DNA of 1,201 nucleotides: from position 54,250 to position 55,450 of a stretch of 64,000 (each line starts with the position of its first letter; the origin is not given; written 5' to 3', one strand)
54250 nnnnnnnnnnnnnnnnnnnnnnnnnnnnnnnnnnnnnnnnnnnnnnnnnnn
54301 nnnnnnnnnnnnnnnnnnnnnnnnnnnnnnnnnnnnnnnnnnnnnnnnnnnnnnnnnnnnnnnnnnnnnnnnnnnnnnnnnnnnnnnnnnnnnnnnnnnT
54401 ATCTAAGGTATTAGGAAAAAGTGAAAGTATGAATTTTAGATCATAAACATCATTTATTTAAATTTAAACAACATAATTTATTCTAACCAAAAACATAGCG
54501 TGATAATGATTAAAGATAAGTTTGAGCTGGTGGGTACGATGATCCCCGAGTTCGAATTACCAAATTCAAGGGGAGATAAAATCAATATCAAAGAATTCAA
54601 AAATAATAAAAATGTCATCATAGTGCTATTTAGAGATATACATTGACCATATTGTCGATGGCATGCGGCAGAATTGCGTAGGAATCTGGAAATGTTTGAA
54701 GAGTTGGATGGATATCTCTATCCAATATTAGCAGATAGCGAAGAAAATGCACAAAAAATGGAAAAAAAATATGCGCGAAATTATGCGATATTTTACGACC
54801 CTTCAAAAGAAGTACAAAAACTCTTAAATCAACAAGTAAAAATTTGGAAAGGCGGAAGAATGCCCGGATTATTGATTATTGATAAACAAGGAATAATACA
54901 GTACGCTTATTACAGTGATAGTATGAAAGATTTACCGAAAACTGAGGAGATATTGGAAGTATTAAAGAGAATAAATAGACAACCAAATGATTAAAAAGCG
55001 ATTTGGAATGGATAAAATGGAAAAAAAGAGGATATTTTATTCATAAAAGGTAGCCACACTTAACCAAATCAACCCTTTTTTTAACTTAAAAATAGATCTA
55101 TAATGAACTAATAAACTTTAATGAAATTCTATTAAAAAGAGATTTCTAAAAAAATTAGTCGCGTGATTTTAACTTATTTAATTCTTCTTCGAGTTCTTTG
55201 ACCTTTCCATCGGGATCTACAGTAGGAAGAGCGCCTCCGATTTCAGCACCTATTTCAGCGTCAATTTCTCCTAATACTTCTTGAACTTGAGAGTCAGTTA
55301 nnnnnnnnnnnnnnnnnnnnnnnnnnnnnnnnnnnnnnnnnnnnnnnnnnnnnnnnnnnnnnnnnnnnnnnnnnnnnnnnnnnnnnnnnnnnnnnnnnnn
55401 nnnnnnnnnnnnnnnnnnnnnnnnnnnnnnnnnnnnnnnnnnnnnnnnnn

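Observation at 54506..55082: Candidate selenoprotein: thioredoxin-fold redoxin with TGA replacing the first Cys of the CxxC motif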

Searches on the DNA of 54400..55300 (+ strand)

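Call 9: search_rna_families(source=window, start=54400, end=55300, threshold=evalue, max_evalue=10, show_alignments=3)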
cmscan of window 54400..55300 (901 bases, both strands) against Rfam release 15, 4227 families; matches with E-value up to 10: 3.
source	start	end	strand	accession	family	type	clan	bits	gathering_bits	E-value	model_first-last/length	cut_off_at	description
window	54650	54757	+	RF02958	drum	Gene; sRNA;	-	20.3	43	0.3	1-112/112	no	drum RNA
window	54498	54562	+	RF00288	snoZ30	Gene; snRNA; snoRNA; CD-box;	-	15.8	50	5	1-97/97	no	Z30 small nucleolar RNA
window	55018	55078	-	RF01952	SOX2OT_exon2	Gene; lncRNA;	-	15.1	45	0.96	1-69/69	no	SOX2 overlapping transcript exon 2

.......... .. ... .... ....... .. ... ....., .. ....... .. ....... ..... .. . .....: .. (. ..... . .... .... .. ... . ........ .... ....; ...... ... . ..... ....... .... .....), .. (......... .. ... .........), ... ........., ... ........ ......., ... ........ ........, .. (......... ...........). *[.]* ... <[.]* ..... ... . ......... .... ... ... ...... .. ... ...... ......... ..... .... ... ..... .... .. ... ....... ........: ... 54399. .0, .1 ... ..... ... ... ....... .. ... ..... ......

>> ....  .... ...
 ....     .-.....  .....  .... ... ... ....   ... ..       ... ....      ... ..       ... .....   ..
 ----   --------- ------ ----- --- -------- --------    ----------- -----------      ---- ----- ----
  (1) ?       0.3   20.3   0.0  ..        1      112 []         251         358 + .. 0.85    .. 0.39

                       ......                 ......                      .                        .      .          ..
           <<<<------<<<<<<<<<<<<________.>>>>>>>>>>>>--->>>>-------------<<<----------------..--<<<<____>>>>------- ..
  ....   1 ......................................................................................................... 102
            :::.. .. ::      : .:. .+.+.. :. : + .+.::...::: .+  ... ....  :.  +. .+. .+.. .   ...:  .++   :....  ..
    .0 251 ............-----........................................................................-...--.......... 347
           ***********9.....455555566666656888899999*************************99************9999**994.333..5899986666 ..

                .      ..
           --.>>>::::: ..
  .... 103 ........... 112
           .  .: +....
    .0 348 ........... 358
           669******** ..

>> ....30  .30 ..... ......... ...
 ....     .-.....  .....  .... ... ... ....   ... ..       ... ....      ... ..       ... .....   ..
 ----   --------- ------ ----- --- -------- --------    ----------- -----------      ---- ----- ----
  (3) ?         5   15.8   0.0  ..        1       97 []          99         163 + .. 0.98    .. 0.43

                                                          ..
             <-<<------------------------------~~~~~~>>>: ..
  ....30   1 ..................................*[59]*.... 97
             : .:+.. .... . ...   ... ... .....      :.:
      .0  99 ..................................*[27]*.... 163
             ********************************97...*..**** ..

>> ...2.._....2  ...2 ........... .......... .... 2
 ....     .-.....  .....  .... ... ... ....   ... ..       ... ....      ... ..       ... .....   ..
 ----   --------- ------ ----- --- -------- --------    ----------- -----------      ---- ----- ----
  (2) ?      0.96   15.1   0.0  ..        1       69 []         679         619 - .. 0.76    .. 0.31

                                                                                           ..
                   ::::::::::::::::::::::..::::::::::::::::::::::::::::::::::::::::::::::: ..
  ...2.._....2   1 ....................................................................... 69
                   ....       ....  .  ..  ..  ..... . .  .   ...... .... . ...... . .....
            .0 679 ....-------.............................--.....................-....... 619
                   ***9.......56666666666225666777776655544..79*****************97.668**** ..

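Call 34: build_rna_model(alignment_id=A2, structure=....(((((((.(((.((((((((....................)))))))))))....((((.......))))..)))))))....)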
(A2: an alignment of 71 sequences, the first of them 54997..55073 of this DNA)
Model R1 built from alignment A2 (71 sequences, 87 columns); structure: as given.
model positions 77; base pairs 22; branch points 1; effective number of sequences 9.15; information 0.734 bits per position. Calibrated on 0.2 Mb of random sequence (short: E-values are rough).
structure used (alignment columns):
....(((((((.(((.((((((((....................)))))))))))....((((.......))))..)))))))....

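Call 35: search_with_rna_model(model_id=R1, source=window, max_evalue=10, show_alignments=2)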
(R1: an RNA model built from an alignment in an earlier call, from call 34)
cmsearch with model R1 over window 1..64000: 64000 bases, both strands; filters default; matches with E-value up to 10: 11.
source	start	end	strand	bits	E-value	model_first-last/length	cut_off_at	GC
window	54997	55073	+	84.7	3.8e-20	1-77/77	no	0.31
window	8711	8781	-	22.7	0.0048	1-77/77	no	0.24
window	46556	46622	-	15.7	0.43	1-77/77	no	0.19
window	43015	43103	-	14.3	1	1-77/77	no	0.34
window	53096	53175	-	14.3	1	1-77/77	no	0.21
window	13434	13502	-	13.4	1.8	1-77/77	no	0.26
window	1832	1895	+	12.7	2.8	1-77/77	no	0.27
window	49281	49349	+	12.7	2.8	1-77/77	no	0.22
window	59521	59572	-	12.7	2.9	1-77/77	no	0.31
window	6660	6746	-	12.2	3.8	1-77/77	no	0.25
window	38855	38926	-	12.1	4.1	1-77/77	no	0.22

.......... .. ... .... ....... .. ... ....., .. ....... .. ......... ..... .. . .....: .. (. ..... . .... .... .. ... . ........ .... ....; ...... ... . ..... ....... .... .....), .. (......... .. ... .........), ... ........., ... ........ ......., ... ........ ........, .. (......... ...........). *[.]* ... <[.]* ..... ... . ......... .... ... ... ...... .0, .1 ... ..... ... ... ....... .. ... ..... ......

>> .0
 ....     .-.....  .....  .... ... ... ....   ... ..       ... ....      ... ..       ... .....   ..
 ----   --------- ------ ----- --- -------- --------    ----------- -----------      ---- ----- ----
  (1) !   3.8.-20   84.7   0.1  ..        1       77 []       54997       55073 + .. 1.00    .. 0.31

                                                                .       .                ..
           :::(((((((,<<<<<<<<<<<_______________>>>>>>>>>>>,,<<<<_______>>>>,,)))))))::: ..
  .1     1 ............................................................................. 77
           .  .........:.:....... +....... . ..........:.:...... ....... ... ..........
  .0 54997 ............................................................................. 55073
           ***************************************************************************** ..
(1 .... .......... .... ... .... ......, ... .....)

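Call 38: search_with_rna_model(model_id=R1, sources=[window, L001, L002, L003, L004, L005, L006, L007, L008, L009, L010, L011, L012, L013, L014, L015, L016, L017, L018, L019, L020, L021, L022, L023, L024, L025, L026, L027, L028, L029, L030, L031, L032, L033, L034, L035, L036, L037, L038, L039, L040, L041, L042, L043, L044, L045, L046, L047, L048, L049, L050, L051, L052, L053, L054, L055, L056, L057, L058, L059, L060, L061, L062, L063, L064, L065, L066, L067, L068, L069, L070, L071, L072, L073, L074, L075, L076], max_evalue=0.01, make_alignment=true)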
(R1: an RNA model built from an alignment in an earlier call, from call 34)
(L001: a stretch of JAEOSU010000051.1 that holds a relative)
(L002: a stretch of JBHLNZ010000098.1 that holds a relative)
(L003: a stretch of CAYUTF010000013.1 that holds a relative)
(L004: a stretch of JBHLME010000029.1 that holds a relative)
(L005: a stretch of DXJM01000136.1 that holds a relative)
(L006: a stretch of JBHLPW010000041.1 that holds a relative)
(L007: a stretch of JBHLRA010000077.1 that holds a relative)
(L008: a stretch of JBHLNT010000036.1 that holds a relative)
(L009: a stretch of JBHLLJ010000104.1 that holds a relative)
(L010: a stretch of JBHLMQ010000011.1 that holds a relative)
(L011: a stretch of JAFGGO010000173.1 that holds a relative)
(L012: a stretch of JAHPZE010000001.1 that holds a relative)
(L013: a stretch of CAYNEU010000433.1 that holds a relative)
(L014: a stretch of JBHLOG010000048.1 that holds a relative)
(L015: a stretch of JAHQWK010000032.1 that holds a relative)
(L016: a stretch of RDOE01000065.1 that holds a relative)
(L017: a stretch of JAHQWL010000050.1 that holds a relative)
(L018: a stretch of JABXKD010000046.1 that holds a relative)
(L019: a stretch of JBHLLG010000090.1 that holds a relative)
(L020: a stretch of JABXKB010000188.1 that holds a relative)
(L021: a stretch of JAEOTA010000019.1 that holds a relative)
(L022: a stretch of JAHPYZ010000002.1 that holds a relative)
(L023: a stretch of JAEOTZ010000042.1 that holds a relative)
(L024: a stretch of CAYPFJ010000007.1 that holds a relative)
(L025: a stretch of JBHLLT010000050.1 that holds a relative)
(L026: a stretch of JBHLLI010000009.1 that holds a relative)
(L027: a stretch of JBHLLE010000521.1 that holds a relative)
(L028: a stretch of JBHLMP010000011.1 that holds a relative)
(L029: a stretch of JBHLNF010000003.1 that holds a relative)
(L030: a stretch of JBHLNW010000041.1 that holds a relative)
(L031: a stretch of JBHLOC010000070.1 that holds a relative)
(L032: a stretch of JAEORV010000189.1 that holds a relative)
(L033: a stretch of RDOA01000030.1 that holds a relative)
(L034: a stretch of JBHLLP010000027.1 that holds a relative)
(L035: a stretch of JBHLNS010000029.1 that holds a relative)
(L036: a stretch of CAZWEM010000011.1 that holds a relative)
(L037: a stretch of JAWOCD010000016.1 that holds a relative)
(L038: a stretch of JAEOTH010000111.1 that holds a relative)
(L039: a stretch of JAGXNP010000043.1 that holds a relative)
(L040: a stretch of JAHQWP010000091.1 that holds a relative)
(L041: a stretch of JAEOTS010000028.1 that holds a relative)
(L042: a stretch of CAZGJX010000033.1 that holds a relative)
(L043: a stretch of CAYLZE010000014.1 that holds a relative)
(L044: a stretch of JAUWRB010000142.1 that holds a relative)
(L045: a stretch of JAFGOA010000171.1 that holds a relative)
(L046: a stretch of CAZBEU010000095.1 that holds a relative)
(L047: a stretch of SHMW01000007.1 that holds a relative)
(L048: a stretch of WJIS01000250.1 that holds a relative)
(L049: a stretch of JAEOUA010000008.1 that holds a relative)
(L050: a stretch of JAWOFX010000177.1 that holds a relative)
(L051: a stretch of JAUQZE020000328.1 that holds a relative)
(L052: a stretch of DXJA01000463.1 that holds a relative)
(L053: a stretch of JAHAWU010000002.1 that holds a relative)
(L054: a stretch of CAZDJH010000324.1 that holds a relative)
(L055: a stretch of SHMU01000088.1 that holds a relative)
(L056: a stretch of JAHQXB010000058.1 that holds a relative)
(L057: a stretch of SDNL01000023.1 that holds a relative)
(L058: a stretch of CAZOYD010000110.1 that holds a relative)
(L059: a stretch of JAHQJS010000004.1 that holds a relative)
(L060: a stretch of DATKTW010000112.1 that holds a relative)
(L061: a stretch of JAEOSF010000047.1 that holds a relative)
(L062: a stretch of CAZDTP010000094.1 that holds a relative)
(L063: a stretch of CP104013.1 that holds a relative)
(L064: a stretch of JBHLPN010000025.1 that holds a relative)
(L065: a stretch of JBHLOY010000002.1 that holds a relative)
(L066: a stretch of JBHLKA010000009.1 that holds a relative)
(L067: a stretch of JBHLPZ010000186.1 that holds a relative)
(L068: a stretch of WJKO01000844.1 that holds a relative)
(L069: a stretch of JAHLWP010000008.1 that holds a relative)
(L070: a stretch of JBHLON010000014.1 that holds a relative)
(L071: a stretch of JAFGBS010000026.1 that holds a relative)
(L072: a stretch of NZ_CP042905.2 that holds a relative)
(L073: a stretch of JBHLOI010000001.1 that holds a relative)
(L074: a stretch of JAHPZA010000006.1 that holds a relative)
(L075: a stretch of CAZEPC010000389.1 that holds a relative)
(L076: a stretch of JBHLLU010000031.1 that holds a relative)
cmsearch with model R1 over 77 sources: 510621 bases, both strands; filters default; matches with E-value up to 0.01: 79.
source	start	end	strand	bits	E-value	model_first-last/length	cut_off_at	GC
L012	3476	3549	+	92.4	2.3e-21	1-77/77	no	0.24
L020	3440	3513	+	91.7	3.6e-21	1-77/77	no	0.24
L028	3476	3549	+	91.1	5.2e-21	1-77/77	no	0.23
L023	3476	3550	+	91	5.8e-21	1-77/77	no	0.21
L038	3476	3549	+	89.6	1.4e-20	1-77/77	no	0.24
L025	3476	3549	+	89.6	1.4e-20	1-77/77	no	0.27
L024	3476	3549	+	89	2e-20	1-77/77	no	0.26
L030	3476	3549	+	88.3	3.2e-20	1-77/77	no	0.22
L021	3470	3547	+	87.6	5e-20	1-77/77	no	0.27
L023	2269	2345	+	87.5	5.2e-20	1-77/77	no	0.23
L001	3476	3552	+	87.3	5.8e-20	1-77/77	no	0.31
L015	3476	3549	+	86.9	7.5e-20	1-77/77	no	0.26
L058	3476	3552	+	86.9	7.6e-20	1-77/77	no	0.25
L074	3473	3550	+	86.6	9.6e-20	1-77/77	no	0.23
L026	3476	3549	+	86.5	1e-19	1-77/77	no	0.27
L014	3473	3548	+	86.4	1e-19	1-77/77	no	0.26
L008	3473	3550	+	86.3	1.1e-19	1-77/77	no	0.26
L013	2007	2080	+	86.2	1.2e-19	1-77/77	no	0.27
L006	3473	3546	+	86.1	1.3e-19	1-77/77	no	0.28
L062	3476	3552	+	85.5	1.9e-19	1-77/77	no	0.22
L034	3476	3549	+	85.5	1.9e-19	1-77/77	no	0.28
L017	3476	3548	+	85.5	1.9e-19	1-77/77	no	0.27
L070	3475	3551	+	85.4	1.9e-19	1-77/77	no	0.21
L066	3476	3552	+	85.1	2.4e-19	1-77/77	no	0.26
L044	3313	3389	+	84.6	3.4e-19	1-77/77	no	0.25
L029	3476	3550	+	84.5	3.5e-19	1-77/77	no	0.23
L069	3475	3551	+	84.5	3.5e-19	1-77/77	no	0.23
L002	1393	1469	+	83.5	6.6e-19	1-77/77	no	0.25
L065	3475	3551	+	83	9e-19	1-77/77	no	0.21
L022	3709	3782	+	82.1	1.6e-18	1-77/77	no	0.27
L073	3476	3552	+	82.1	1.6e-18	1-77/77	no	0.26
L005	3476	3552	+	81.9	1.9e-18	1-77/77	no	0.25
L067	2055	2131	+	81.4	2.6e-18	1-77/77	no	0.29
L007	3473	3545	+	81.3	2.6e-18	1-77/77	no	0.26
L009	3473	3545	+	81.1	3.1e-18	1-77/77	no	0.27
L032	3480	3555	+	81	3.3e-18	1-77/77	no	0.25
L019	3473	3547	+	80.3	5.1e-18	1-77/77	no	0.25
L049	3471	3546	+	80.3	5.2e-18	1-77/77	no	0.25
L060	3476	3552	+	80.1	5.9e-18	1-77/77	no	0.27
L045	3473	3550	+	78.2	1.9e-17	1-77/77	no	0.27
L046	835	912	+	78.2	2e-17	1-77/77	no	0.26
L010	3473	3545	+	77.4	3.2e-17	1-77/77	no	0.25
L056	3478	3556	+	76.7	5.1e-17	1-77/77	no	0.34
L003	3476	3554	+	75.8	9.1e-17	1-77/77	no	0.28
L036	3467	3546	+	75.7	9.6e-17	1-77/77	no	0.32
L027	3163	3240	+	75.5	1.1e-16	1-77/77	no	0.28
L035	3470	3543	+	75.5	1.1e-16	1-77/77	no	0.28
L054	2208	2281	+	74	2.7e-16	1-77/77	no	0.28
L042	3473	3550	+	74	2.8e-16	1-77/77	no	0.22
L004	3476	3552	+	73.6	3.7e-16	1-77/77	no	0.26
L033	1680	1758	+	73.2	4.5e-16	1-77/77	no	0.32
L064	3473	3549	+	72.8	6e-16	1-77/77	no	0.26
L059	3473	3552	+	72.8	6.1e-16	1-77/77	no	0.34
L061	3473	3552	+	72.8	6.1e-16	1-77/77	no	0.34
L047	3474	3546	+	71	1.9e-15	1-77/77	no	0.32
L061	2808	2886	+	71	1.9e-15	1-77/77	no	0.35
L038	3866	3942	+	70.7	2.3e-15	1-77/77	no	0.26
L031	3470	3548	+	70.6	2.5e-15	1-77/77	no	0.27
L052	3473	3549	+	70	3.6e-15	1-77/77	no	0.34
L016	3475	3552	+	69.5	4.8e-15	1-77/77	no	0.31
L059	2808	2886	+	68.9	7.1e-15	1-77/77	no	0.38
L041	3463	3539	+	68.4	1e-14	1-77/77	no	0.25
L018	3475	3551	+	67.7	1.6e-14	1-77/77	no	0.27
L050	2649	2720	+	67.6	1.6e-14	1-77/77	no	0.26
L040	2030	2106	+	67.5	1.7e-14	1-77/77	no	0.26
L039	3463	3539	+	66.8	2.7e-14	1-77/77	no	0.25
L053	3479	3557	+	66.3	3.8e-14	1-77/77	no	0.34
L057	3483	3555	+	65.8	5e-14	1-77/77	no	0.27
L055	3477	3550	+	63.9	1.7e-13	1-77/77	no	0.32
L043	3479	3552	+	62.4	4.3e-13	1-77/77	no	0.32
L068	1057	1138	+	60.6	1.3e-12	1-77/77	no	0.32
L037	3470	3544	+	60.5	1.5e-12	1-77/77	no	0.33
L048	3470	3542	+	60.1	1.8e-12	1-77/77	no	0.3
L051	3480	3560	+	57.3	1.1e-11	1-77/77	no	0.33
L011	3479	3554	+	52.4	2.5e-10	1-77/77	no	0.29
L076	3475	3552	+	49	2.1e-09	1-77/77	no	0.28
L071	3499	3577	+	45.1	2.6e-08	1-77/77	no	0.33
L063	3480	3554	+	29.1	0.00069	1-77/77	no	0.32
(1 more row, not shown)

Alignment A3: 79 matches aligned to the model, 90 columns, each read 5' to 3' on its own strand. Consensus structure (alignment columns), stored with it:
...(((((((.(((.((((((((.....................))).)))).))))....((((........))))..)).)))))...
